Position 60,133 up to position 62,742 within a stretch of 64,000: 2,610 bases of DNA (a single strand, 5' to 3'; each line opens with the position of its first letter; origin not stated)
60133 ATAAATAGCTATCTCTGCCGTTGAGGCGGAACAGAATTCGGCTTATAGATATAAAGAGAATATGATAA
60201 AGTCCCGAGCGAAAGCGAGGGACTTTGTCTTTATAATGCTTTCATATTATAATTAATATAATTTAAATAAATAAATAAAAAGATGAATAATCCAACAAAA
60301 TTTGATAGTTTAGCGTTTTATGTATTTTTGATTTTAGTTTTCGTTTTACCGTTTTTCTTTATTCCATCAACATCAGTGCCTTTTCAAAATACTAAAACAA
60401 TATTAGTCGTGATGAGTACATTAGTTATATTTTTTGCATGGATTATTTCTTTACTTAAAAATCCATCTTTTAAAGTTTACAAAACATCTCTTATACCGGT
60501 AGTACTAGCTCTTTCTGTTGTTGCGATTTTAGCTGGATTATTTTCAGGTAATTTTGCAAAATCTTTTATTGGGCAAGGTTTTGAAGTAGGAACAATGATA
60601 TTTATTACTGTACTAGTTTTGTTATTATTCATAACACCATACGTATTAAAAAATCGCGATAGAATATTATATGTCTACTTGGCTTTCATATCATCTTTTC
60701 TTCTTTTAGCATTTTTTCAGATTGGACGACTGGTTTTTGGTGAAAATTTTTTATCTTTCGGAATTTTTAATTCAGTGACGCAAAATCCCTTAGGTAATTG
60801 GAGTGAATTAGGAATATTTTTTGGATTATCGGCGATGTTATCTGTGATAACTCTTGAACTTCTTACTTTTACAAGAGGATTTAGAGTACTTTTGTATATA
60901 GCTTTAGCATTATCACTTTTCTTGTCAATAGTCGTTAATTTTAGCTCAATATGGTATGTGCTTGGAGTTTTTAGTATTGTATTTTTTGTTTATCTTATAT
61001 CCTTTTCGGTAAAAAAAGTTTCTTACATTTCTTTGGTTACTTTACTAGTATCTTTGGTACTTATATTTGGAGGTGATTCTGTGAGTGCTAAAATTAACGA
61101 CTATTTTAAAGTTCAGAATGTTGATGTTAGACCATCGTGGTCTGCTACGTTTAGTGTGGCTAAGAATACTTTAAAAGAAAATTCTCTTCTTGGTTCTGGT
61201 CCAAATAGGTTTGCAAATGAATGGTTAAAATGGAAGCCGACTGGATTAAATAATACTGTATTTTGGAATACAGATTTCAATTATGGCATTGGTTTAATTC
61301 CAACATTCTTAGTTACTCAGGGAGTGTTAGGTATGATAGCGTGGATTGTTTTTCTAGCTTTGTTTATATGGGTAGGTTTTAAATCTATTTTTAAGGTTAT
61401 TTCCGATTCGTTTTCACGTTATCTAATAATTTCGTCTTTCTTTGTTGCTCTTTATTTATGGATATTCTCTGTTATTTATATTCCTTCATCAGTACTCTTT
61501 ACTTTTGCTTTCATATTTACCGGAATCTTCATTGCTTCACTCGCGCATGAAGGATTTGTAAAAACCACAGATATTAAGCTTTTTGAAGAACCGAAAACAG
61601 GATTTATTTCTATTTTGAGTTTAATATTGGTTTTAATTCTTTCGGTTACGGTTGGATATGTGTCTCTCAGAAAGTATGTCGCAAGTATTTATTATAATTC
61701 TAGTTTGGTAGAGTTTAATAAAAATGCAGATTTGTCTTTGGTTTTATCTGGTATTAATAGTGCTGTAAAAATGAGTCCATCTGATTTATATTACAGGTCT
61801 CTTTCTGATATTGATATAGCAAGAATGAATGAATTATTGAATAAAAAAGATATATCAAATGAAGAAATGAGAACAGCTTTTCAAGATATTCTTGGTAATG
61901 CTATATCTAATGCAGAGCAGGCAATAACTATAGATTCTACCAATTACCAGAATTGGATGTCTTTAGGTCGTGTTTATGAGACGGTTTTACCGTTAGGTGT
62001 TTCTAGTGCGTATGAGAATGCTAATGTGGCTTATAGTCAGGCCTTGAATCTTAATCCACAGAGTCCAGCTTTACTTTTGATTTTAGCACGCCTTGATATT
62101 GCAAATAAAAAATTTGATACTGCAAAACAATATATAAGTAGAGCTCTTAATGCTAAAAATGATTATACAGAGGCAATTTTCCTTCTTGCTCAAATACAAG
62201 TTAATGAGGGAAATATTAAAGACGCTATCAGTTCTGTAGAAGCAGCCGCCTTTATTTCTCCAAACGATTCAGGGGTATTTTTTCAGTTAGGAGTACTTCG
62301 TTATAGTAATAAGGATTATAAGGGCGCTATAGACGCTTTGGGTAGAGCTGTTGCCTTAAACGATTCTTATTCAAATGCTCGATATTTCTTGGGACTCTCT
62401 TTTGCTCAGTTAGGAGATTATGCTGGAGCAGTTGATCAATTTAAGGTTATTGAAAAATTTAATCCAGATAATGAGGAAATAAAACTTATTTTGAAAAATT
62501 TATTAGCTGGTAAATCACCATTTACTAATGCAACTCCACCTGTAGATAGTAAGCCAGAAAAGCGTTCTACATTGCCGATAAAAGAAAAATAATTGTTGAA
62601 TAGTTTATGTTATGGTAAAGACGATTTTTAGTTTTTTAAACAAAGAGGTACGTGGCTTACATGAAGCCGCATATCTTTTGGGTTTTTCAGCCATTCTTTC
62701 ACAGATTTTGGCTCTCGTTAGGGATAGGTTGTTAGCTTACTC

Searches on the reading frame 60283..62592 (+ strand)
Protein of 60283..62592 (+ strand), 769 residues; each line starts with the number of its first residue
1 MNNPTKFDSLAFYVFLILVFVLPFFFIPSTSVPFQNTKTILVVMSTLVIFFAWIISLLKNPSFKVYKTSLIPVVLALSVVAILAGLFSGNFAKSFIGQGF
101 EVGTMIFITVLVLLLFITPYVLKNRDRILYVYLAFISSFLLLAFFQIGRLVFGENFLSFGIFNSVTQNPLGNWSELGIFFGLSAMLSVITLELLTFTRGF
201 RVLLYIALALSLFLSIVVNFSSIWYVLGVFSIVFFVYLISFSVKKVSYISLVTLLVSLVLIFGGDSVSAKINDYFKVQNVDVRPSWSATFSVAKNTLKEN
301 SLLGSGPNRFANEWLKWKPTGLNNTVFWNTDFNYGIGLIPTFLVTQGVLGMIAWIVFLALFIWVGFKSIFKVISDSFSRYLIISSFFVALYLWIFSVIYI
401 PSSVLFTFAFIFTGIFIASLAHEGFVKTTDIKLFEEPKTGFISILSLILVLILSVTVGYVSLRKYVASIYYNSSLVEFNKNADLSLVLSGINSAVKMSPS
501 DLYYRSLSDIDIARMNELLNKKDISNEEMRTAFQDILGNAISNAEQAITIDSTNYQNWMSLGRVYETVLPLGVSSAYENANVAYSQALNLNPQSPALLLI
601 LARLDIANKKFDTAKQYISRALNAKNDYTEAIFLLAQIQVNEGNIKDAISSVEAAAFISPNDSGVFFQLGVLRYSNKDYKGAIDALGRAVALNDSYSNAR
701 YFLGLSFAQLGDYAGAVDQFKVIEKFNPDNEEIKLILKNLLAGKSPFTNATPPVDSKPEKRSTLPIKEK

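Call 39: find_encoding_contigs(protein=window:60283-62592:+, flank=10000, max_places=2)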
Protein window:60283-62592:+ (769 aa): no gene with exactly this product is on record in the collection.
